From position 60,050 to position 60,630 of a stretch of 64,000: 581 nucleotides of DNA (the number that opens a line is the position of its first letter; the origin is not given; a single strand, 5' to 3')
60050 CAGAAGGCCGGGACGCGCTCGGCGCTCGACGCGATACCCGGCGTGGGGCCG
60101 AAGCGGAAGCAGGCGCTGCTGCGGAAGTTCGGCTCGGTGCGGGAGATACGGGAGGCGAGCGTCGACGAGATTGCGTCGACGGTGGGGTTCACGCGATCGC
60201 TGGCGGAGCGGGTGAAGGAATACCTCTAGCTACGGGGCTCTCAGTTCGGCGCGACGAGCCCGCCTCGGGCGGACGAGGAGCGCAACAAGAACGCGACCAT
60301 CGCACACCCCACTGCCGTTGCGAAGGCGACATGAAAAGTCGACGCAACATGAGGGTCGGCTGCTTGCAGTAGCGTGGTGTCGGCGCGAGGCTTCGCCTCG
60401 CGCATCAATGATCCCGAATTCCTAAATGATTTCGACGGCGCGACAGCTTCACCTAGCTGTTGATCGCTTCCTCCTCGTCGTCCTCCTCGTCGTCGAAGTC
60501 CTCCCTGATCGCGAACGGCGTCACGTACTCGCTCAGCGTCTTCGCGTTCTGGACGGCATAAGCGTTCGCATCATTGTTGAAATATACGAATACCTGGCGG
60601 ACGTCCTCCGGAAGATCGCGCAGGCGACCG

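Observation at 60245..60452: Copy C of the repeat carries a tandem second 5' module forming a perfect 9-bp hairpin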

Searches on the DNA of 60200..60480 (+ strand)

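Call 17: search_rna_families(source=window, start=60200, end=60480, threshold=evalue, max_evalue=10, show_alignments=2)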
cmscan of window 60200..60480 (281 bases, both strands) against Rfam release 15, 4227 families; matches with E-value up to 10: 2.
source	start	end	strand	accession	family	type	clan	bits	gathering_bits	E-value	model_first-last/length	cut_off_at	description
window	60434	60470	-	RF00292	snoTBR5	Gene; snRNA; snoRNA; CD-box;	-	15.2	44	0.42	1-94/94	no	Small nucleolar RNA TBR5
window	60253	60297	+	RF01763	Guanidine-III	Cis-reg; riboswitch;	-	15.1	36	0.55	1-67/67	no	Guanidine-III riboswitch aptamer (yKKC-III)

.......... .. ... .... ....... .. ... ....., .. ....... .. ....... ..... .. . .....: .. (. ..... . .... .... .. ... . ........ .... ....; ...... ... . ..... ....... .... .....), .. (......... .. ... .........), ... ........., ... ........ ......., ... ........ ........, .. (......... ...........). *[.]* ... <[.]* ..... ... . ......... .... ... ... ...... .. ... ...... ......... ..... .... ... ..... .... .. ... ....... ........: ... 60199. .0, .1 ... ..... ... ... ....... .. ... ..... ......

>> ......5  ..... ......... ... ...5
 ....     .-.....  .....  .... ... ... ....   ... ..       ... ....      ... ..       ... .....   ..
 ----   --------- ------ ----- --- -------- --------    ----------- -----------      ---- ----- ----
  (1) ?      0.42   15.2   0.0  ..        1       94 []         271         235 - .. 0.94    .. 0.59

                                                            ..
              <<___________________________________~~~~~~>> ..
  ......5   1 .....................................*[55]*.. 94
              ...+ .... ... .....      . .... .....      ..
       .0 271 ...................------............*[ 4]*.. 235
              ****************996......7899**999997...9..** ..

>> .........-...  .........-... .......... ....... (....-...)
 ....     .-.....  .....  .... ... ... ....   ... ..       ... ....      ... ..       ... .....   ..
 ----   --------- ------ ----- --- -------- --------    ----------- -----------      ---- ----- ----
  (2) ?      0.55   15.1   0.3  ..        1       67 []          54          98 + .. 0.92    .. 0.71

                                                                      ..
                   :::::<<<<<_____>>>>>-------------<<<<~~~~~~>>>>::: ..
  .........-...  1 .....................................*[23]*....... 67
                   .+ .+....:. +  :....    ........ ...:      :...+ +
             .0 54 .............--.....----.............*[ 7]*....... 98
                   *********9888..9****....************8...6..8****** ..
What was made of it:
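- On Any Rfam 15 RNA family: The best E-values in 60200-60480 are 0.42 and 0.55, far below the gathering scores (call 17).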

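Call 64: search_dna_similar(query=window:60230-60452:+, collection=plasmids, mode=distant, max_rows=5)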
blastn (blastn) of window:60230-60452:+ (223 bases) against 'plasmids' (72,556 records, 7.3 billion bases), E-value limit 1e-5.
No match.
